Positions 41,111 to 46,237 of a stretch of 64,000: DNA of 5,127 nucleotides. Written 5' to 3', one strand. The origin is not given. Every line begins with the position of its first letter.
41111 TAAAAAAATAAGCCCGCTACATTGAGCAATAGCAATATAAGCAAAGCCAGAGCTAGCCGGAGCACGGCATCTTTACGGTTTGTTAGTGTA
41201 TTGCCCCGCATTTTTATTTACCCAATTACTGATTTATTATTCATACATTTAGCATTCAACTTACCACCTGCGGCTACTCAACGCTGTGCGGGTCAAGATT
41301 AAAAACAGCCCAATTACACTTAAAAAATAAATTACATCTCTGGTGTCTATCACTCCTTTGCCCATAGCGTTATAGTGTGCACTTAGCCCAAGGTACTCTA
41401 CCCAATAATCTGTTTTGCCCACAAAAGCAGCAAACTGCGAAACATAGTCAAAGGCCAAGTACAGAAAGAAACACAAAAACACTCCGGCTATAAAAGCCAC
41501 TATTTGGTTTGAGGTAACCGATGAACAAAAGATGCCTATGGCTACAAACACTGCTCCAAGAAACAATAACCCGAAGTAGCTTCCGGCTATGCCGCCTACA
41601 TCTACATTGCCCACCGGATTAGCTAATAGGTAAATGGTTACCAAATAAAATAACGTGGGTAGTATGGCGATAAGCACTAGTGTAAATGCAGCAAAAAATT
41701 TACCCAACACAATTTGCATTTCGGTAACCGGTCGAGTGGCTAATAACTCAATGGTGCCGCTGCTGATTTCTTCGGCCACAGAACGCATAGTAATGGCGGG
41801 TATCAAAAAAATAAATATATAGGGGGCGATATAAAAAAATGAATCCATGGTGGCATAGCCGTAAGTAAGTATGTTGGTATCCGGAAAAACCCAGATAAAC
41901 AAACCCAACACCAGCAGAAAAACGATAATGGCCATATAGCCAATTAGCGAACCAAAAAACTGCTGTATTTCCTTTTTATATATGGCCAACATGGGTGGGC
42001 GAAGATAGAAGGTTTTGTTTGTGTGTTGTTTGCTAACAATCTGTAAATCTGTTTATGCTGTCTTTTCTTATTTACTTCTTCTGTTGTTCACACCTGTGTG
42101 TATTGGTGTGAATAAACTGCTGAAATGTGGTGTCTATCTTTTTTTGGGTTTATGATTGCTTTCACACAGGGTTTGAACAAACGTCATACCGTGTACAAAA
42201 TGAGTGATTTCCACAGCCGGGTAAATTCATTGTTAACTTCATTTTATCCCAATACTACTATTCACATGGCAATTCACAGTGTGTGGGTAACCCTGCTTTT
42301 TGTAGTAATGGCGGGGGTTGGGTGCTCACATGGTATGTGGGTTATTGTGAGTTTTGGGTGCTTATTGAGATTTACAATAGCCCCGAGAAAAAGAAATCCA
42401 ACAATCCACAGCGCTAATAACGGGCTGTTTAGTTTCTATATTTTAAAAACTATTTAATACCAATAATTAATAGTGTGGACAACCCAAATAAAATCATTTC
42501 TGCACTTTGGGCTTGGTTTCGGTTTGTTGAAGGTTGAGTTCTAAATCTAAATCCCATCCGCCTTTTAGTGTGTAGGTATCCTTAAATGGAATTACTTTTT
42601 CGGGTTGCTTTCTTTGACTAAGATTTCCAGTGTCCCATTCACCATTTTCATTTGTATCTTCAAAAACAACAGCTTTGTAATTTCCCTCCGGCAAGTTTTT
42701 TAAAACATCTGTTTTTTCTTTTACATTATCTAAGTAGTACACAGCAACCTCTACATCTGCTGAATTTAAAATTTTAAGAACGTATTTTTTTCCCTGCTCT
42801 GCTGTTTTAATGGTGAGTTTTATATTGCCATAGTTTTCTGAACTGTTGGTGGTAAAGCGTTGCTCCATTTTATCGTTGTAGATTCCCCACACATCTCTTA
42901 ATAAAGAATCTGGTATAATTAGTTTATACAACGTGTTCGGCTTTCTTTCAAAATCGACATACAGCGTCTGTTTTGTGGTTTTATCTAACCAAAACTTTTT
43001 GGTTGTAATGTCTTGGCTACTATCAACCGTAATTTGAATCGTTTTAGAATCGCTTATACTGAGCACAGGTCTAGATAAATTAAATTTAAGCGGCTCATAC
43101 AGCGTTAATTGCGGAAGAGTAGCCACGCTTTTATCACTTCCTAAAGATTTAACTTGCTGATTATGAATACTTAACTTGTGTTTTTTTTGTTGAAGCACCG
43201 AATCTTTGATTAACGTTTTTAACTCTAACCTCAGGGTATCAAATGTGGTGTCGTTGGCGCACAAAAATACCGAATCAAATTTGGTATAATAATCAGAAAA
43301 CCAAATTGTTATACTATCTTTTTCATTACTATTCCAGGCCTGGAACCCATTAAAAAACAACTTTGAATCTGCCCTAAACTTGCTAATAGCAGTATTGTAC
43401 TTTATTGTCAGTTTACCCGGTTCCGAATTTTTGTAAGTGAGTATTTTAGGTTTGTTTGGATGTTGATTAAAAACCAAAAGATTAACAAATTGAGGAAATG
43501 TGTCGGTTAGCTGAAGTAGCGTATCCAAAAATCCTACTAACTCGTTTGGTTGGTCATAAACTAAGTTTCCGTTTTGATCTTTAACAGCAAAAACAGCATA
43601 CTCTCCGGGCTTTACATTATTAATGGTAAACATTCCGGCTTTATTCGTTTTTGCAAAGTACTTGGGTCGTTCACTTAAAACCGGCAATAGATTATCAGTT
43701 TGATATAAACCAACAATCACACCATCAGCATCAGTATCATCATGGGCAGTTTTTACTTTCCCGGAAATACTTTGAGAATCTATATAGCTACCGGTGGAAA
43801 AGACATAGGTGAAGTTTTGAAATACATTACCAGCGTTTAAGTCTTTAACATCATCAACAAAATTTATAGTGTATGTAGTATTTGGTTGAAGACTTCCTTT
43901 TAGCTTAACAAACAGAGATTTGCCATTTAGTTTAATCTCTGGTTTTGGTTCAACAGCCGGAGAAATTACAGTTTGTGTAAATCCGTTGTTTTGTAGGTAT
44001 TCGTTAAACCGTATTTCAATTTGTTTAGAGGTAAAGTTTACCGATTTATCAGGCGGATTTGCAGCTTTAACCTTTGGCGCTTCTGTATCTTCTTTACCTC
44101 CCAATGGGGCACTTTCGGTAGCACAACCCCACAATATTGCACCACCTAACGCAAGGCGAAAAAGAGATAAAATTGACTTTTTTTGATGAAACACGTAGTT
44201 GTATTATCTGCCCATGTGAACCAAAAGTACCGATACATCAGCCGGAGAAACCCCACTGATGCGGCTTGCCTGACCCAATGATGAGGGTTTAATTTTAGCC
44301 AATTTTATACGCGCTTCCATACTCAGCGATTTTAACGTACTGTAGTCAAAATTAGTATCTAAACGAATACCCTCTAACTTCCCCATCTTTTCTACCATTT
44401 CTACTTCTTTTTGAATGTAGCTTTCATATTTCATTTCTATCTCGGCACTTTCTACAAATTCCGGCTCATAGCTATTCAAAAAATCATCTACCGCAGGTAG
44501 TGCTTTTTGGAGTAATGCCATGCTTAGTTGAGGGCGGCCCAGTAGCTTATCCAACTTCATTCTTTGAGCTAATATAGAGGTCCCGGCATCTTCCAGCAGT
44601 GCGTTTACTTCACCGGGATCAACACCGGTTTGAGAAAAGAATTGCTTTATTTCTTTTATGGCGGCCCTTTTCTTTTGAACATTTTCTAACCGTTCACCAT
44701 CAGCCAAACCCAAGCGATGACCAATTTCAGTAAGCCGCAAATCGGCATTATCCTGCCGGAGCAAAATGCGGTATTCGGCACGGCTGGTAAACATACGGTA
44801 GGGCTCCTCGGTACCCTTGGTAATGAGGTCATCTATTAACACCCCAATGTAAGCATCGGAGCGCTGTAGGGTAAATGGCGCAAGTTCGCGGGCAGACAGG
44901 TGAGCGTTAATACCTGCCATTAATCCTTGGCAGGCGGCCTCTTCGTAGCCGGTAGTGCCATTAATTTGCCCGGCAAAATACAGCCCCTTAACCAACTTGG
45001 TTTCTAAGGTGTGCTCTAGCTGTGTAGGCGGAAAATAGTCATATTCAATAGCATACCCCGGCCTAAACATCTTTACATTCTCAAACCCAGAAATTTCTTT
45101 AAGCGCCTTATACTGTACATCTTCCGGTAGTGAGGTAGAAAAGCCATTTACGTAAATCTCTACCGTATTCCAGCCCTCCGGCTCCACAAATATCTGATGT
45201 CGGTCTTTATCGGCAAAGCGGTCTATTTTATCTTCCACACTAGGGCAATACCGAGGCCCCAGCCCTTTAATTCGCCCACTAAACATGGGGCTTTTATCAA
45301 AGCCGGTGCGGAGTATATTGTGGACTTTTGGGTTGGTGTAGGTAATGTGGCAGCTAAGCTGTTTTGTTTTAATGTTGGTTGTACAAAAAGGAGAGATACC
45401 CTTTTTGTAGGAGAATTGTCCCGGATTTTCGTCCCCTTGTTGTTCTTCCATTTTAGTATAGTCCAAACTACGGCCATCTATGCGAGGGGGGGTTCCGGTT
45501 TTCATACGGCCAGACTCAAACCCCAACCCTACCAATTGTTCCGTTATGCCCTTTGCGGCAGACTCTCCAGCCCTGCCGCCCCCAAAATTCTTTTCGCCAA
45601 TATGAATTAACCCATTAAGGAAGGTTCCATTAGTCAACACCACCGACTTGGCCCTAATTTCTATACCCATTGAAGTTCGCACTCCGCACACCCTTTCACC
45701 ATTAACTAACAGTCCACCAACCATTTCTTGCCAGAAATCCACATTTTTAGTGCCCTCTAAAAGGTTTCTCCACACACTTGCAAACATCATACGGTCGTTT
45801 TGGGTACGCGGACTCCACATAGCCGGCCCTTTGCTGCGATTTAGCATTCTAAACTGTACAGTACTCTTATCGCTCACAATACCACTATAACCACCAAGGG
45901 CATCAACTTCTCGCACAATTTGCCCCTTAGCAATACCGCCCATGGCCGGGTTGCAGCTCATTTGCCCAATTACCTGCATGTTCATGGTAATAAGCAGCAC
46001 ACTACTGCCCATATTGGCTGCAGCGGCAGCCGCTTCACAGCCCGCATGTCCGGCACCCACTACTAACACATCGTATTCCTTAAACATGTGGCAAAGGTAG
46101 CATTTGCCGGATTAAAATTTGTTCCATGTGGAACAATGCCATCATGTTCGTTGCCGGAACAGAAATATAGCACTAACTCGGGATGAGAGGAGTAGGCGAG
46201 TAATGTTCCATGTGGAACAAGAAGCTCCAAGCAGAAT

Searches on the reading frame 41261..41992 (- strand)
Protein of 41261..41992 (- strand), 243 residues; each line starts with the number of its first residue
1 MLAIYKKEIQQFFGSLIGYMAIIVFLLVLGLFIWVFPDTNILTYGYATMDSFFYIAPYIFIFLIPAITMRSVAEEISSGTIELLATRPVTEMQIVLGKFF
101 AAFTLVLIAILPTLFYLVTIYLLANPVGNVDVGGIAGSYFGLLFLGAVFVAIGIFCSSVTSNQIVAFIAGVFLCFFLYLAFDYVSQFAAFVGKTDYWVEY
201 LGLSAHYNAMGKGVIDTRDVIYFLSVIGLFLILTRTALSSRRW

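Call 105: search_protein_families(library=pfam, proteins=[window:41261-41992:-], max_evalue=0.001)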
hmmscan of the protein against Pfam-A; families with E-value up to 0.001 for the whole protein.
window:41261-41992:- (243 aa): 4 families
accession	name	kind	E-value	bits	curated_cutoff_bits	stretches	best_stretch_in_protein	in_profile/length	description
PF12679.13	ABC2_membrane_2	-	2.3e-13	50.5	27.2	1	4-188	3-206/283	ABC-2 family transporter protein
PF12698.13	ABC2_membrane_3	-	8e-10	38.8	31.6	1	51-180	163-288/347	ABC-2 family transporter protein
PF12730.13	ABC2_membrane_4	-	5.8e-07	30.1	27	1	20-175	20-177/179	ABC-2 family transporter protein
PF13346.12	ABC2_membrane_5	-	1e-06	28.9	25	1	43-203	25-185/205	ABC-2 family transporter protein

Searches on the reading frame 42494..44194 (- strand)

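Call 105: search_protein_families(library=pfam, proteins=[window:42494-44194:-], max_evalue=0.001)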
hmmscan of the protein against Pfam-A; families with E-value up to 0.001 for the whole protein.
window:42494-44194:- (566 aa): 4 families
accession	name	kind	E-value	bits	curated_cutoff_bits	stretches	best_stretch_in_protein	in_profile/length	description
PF13205.12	Big_5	-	8.9e-20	71.8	23.6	1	36-134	1-105/105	Bacterial Ig-like domain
PF09912.14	DUF2141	-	9.8e-11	42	24.4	1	182-215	39-72/112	Uncharacterized protein conserved in bacteria (DUF2141)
PF24025.1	Ig_DR_A0283-like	-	5.5e-05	23.9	27.1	1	148-202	14-61/102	DR_A0283-like, Ig-like domain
PF14686.12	fn3_3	-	6.5e-05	23.1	24.4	1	176-203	24-51/75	Polysaccharide lyase family 4, domain II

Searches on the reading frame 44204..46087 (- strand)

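Call 105: search_protein_families(library=pfam, proteins=[window:44204-46087:-], max_evalue=0.001)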
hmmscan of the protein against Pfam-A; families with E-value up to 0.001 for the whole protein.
window:44204-46087:- (627 aa): 9 families
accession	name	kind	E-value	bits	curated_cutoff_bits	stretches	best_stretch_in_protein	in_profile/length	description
PF01134.28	GIDA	-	1.4e-158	528.5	22.1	1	6-401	1-389/391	Glucose inhibited division protein A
PF13932.14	SAM_GIDA_C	-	8.2e-25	86.8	27.1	1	566-622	1-57/57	tRNA modifying enzyme MnmG/GidA C-terminal helical bundle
PF21680.2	GIDA_C_1st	-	1.1e-17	65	24.7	1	465-561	2-95/96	tRNA modifying enzyme MnmG/GidA C-terminal helical domain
PF12831.13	FAD_oxidored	-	5.2e-09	36.3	27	1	6-150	1-141/416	FAD dependent oxidoreductase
PF00890.30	FAD_binding_2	-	2.2e-05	24.3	20.4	1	6-38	1-33/414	FAD binding domain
PF07992.20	Pyr_redox_2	-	6.5e-05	22.9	26.1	1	5-54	1-51/291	Pyridine nucleotide-disulphide oxidoreductase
PF00070.33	Pyr_redox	-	8.8e-05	23.4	22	1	7-40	2-35/82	Pyridine nucleotide-disulphide oxidoreductase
PF03486.20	HI0933_like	-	0.00037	20.4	50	0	6-39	2-35/244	HI0933-like protein Rossmann domain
PF01262.27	AlaDh_PNT_C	-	0.00067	19.6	23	1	6-43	30-67/214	Alanine dehydrogenase/PNT, C-terminal domain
